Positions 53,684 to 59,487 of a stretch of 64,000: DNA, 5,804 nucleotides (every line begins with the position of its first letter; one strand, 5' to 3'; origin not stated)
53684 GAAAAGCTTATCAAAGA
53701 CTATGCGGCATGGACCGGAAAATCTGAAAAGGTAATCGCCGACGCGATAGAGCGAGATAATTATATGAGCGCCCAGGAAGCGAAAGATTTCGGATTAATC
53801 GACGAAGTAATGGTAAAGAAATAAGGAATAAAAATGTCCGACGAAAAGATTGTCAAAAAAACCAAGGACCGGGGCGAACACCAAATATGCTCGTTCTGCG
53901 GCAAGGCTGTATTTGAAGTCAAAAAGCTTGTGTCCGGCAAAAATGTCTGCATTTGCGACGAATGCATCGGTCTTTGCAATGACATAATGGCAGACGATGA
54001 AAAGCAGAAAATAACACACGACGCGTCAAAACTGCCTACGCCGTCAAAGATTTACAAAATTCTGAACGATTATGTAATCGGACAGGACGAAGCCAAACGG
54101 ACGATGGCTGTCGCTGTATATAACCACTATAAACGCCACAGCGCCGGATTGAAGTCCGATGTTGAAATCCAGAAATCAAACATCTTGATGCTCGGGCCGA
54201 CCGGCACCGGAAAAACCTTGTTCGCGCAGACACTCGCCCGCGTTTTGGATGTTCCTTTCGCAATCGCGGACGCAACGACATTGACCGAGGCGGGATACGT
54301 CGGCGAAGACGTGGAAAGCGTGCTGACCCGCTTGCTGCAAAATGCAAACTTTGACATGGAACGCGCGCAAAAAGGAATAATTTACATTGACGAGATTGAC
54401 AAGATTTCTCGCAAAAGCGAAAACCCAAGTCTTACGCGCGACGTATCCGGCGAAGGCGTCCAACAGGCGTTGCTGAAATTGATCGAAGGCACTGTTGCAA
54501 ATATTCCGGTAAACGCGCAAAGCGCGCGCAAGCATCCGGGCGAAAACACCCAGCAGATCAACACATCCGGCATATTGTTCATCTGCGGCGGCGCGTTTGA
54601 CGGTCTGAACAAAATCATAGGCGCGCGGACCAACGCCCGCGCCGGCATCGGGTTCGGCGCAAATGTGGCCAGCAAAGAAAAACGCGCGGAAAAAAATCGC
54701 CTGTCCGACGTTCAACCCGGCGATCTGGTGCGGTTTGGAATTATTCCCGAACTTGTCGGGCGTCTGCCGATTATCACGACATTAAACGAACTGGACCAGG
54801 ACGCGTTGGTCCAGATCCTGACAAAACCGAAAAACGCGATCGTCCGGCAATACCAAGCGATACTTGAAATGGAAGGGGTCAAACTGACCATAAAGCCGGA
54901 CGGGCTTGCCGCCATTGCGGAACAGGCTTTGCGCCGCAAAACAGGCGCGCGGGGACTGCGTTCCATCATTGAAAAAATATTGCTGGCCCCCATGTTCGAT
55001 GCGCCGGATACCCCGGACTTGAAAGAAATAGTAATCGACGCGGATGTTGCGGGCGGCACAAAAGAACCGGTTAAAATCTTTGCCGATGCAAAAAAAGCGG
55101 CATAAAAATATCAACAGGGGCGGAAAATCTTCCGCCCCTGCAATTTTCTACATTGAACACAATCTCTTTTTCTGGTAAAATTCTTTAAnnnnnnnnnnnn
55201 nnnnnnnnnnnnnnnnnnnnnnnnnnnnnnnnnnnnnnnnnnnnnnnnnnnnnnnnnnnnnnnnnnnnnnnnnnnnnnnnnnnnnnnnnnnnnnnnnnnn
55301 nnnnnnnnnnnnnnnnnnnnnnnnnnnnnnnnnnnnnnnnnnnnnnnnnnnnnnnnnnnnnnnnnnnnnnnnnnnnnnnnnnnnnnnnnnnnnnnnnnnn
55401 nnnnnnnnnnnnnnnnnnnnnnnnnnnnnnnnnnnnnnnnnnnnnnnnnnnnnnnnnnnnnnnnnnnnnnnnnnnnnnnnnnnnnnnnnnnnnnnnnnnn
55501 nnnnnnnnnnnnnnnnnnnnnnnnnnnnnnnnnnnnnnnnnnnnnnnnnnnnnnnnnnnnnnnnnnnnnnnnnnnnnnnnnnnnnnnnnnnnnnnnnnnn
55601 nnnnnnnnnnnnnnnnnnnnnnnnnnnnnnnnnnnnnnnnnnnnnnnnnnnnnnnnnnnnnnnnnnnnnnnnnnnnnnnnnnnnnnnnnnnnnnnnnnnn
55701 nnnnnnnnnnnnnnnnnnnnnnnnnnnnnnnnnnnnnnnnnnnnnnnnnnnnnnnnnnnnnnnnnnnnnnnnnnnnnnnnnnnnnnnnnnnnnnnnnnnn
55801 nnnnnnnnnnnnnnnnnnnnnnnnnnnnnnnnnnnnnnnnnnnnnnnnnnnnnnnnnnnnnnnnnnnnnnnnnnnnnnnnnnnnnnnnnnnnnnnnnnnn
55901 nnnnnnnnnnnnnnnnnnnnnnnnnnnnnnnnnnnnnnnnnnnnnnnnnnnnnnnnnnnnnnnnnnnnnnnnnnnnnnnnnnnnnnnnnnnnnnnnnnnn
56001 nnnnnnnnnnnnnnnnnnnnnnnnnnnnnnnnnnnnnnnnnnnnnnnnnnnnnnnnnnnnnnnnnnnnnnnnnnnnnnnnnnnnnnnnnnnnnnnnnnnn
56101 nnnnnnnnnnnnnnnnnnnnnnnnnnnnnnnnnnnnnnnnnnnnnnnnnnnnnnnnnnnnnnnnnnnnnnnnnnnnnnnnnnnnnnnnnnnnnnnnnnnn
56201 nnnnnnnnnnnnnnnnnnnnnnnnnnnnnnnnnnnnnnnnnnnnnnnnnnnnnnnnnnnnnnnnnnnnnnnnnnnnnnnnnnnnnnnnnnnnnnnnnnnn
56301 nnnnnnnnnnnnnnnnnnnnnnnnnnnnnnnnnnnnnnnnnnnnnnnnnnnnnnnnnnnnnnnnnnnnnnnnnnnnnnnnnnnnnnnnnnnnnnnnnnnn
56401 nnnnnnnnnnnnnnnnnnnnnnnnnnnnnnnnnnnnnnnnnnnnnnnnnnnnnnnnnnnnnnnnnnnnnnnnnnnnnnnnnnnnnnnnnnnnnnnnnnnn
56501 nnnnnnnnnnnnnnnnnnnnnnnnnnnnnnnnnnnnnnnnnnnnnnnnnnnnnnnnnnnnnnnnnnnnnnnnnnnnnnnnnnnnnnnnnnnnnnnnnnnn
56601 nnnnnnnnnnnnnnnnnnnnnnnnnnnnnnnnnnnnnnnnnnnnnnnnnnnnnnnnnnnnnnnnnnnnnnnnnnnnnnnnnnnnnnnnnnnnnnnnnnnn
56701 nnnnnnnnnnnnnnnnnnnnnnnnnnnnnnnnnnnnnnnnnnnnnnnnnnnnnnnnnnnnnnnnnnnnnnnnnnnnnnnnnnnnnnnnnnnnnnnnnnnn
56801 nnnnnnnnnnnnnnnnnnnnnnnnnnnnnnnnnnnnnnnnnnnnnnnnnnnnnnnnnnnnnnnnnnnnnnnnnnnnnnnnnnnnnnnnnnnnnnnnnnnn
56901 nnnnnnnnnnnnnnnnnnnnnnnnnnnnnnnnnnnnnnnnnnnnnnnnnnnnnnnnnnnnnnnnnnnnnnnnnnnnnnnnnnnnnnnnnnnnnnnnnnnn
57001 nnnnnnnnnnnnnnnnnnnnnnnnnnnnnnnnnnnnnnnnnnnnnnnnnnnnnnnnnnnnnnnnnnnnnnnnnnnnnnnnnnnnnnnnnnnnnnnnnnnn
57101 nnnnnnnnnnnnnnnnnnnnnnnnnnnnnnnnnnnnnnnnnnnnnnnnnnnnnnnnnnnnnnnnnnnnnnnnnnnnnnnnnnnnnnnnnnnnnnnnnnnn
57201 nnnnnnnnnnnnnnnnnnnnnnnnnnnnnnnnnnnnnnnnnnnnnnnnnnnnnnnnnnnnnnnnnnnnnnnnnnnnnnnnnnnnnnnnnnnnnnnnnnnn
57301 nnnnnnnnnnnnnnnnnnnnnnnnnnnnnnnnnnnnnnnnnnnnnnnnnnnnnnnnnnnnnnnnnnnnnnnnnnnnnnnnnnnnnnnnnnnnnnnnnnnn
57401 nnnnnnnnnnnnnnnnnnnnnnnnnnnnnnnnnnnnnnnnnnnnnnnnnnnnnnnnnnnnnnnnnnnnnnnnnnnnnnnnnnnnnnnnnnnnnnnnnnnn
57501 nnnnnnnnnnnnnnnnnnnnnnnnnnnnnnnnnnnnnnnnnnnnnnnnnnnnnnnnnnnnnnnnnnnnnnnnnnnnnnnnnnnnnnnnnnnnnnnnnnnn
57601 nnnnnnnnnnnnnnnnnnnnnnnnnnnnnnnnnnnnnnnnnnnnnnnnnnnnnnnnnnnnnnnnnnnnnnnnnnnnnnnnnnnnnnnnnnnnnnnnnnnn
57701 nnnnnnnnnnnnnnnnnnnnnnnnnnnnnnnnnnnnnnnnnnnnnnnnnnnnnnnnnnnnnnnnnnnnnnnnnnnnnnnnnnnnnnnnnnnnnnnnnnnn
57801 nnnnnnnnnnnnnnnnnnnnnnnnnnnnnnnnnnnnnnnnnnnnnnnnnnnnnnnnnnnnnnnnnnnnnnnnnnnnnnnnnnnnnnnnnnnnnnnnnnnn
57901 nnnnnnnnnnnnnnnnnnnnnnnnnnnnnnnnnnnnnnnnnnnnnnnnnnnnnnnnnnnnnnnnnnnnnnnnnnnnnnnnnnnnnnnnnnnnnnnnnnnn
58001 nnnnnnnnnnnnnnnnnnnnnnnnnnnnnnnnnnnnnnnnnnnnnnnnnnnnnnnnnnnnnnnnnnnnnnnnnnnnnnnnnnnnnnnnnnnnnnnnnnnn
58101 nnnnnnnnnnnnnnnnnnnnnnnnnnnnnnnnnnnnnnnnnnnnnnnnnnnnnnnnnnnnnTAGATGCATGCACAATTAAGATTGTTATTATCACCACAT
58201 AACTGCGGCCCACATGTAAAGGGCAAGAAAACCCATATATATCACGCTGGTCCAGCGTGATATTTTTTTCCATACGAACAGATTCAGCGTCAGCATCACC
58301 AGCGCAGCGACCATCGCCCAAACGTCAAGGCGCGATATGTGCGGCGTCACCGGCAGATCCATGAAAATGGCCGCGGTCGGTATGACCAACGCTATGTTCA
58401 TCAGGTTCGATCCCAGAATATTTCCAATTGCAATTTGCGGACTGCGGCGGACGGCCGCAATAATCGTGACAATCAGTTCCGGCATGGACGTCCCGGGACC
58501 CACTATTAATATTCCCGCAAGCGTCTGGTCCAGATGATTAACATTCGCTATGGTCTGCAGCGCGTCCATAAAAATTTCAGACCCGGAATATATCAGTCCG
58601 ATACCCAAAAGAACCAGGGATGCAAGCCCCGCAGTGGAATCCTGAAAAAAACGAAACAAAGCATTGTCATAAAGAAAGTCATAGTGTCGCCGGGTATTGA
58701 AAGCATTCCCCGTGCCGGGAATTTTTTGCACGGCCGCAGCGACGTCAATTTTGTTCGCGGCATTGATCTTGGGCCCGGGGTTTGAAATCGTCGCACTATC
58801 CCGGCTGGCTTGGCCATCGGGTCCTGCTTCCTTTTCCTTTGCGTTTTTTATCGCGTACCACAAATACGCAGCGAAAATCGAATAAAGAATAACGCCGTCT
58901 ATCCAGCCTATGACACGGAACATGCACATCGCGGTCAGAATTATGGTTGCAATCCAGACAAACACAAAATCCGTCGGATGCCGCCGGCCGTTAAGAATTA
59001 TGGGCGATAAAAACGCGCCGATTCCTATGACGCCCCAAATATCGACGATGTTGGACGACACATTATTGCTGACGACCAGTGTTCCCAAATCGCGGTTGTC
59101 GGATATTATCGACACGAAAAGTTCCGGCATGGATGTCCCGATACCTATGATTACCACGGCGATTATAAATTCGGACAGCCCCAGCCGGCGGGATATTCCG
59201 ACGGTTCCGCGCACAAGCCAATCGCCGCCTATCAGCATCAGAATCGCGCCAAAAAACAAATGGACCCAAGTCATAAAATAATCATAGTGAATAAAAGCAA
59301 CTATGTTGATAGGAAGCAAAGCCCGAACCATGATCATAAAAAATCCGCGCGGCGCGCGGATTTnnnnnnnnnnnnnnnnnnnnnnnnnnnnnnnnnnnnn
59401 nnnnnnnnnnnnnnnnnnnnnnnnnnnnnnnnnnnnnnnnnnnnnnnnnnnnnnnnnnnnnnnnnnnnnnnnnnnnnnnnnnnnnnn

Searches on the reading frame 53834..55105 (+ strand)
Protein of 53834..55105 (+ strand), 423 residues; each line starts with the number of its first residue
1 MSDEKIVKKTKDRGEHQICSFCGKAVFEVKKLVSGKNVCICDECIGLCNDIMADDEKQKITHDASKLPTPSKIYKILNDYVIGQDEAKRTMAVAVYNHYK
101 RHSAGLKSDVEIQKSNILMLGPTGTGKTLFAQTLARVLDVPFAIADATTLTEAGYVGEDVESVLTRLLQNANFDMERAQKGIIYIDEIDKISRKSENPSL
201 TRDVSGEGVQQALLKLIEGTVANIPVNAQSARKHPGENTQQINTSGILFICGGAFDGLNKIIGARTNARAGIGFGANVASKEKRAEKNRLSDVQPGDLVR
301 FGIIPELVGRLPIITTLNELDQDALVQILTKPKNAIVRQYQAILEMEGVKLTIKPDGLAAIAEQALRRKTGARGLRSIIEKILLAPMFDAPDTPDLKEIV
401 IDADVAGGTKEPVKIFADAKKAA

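Call 106: search_protein_families(library=pfam, proteins=[window:53834-55105:+], max_evalue=0.0001)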
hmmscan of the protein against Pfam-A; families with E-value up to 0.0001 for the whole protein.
window:53834-55105:+ (423 aa): 9 families
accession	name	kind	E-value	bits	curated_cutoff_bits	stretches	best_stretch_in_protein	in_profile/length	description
PF07724.20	AAA_2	-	3.6e-31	108.9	27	1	113-314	2-166/166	AAA domain (Cdc48 subfamily)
PF00004.35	AAA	-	5.4e-15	56.4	21.2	1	117-223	1-98/131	ATPase family associated with various cellular activities (AAA)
PF06689.19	zf-C4_ClpX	-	2.3e-13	50.2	27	1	18-53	2-38/39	ClpX C4-type zinc finger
PF10431.15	ClpB_D2-small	-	8.7e-11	42.1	21.9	1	320-391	1-68/81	C-terminal, D2-small domain, of ClpB protein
PF00493.29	MCM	-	3.4e-07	30.1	23.3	1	64-195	9-137/224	MCM P-loop domain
PF07728.20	AAA_5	-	2.3e-06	28.1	22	1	116-193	1-80/139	AAA domain (dynein-related subfamily)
PF05496.18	RuvB_N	-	3.1e-06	27.5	27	1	76-196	5-101/159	Holliday junction DNA helicase RuvB P-loop domain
PF01078.27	Mg_chelatase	-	3.5e-05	23.7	20.3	0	114-138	22-46/207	Magnesium chelatase, subunit ChlI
PF00158.32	Sigma54_activat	-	4.6e-05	23.6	20.2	0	110-194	18-108/168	Sigma-54 interaction domain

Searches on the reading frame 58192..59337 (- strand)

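Call 107: search_protein_families(library=pfam, proteins=[window:58192-59337:-], max_evalue=0.0001)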
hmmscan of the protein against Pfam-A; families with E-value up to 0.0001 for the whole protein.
window:58192-59337:- (381 aa): 1 family
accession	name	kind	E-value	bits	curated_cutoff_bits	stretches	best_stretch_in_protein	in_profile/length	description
PF01699.29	Na_Ca_ex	-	4.8e-50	169.9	24.9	2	240-379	4-150/151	Sodium/calcium exchanger protein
